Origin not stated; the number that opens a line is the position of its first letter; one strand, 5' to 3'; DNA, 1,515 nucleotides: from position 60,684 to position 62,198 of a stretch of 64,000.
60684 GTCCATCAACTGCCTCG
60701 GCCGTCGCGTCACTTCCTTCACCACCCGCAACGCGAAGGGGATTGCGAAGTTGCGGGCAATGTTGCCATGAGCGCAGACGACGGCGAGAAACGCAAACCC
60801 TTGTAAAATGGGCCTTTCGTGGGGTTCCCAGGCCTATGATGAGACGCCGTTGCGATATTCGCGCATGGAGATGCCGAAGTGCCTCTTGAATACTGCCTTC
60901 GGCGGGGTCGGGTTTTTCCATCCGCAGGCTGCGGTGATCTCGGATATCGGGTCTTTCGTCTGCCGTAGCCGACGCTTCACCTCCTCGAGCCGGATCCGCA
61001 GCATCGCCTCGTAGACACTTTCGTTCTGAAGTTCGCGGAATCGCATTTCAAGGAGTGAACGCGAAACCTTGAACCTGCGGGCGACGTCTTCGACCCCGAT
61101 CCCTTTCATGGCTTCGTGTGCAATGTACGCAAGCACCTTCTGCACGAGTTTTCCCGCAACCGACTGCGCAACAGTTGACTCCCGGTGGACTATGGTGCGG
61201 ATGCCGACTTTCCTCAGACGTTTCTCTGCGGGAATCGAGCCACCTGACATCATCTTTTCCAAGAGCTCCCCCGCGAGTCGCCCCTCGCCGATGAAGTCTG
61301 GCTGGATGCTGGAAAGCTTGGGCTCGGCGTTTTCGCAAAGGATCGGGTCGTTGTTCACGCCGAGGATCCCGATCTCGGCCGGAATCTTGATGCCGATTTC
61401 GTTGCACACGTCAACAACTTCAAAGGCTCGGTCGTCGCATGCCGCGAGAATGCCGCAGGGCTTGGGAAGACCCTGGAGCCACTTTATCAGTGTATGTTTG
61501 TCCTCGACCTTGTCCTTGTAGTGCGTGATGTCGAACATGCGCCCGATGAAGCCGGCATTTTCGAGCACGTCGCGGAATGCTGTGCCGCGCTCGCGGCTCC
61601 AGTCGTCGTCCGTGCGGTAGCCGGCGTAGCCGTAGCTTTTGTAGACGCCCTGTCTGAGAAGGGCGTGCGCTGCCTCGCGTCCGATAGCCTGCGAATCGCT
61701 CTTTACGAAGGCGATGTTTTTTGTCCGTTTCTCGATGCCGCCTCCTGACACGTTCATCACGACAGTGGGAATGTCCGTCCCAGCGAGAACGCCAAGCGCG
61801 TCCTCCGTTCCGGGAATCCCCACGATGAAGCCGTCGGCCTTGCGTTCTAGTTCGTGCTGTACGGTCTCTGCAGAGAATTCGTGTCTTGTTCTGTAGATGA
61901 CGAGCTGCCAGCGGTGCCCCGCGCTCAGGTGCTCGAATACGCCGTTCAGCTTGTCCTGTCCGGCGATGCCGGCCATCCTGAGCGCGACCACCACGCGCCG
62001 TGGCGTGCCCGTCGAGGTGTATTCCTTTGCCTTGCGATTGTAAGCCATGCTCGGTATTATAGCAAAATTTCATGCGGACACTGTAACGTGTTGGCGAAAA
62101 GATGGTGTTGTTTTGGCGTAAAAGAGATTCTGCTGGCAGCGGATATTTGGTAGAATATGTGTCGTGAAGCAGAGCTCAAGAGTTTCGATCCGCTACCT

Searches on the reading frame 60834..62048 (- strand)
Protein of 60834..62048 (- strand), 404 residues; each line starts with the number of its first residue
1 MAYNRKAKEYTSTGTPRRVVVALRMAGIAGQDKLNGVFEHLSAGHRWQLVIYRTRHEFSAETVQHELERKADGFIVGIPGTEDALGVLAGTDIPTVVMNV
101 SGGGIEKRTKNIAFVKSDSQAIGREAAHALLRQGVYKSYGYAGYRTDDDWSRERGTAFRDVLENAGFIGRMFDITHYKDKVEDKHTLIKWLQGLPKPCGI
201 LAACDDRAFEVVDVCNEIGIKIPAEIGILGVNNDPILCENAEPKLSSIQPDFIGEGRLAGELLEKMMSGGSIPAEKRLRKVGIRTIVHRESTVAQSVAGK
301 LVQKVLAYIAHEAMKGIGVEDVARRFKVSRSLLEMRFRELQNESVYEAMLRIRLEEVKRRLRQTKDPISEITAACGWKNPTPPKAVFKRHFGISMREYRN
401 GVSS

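Call 7: search_protein_families(library=pfam, proteins=[window:60834-62048:-])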
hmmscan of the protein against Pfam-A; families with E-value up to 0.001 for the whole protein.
window:60834-62048:- (404 aa): 3 families
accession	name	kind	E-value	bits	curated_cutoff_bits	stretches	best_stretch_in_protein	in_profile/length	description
PF13377.12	Peripla_BP_3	-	2e-25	90.3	26.5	1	129-292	3-167/167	Periplasmic binding protein-like domain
PF12833.13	HTH_18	-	1.2e-15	57.9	33.6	1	323-400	2-79/80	Helix-turn-helix domain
PF13407.12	Peripla_BP_4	-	4.7e-05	23.5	35.1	0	62-220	47-207/258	Periplasmic binding protein domain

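Call 50: search_protein_families(library=ncbifam, proteins=[window:60834-62048:-], max_evalue=0.01)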
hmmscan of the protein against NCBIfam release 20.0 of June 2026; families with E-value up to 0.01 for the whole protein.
window:60834-62048:- (404 aa): 31 families (the best 25 are shown)
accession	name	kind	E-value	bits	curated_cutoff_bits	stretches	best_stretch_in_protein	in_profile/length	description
NF052440.1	TransRegGNTRPSEAE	equivalog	9.6e-15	54.5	400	1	32-291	80-332/333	HTH-type transcriptional regulator GntR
TIGR04094.1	adjacent_YSIRK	equivalog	1.4e-11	44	200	1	296-399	281-383/383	YSIRK-targeted surface antigen transcriptional regulator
NF006902.0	PRK09393.1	equivalog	1.3e-09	37.7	425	1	291-402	211-322/327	transcriptional regulator FtrA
NF007860.0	PRK10572.1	equivalog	1.6e-09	37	208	1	288-402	171-285/292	arabinose operon transcriptional regulator AraC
TIGR01481.1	ccpA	equivalog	2.1e-09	37.2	442.35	1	62-273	108-313/330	catabolite control protein A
NF047455.1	TF_Staph_AryK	equivalog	5.6e-09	34.8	850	1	289-400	146-257/759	transcriptional regulator AryK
NF010028.0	PRK13503.1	equivalog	1.1e-07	31.5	288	1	296-402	168-273/278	HTH-type transcriptional activator RhaS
NF052371.1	TransRegGbdRPseu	equivalog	1.4e-07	30.9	480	1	300-402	226-327/365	choline metabolism transcriptional regulator GbdR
NF007584.0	PRK10219.1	equivalog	7e-07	29.6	174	1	300-400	5-105/107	superoxide response transcriptional regulator SoxS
NF047341.1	lactose_RbsR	equivalog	1.4e-06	27.8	382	1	48-292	94-328/331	ribose utilization transcriptional repressor RbsR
NF040475.1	chlor_reg_RclR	equivalog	3.7e-06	26.4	400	1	299-403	180-280/284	reactive chlorine-specific transcriptional regulator RclR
NF047913.1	TransRegIdnR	equivalog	8.4e-06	25.3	500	1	34-271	82-313/331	DNA-binding transcriptional regulator IdnR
NF010026.0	PRK13501.1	equivalog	8.4e-06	25.2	363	1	319-400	195-276/290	HTH-type transcriptional activator RhaR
NF047788.1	TransRegPocR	equivalog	2.1e-05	24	500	1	294-401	183-290/296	transcriptional regulator PocR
NF007693.0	PRK10371.1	equivalog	2.9e-05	23.4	253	1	297-400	195-298/309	transcriptional regulator MelR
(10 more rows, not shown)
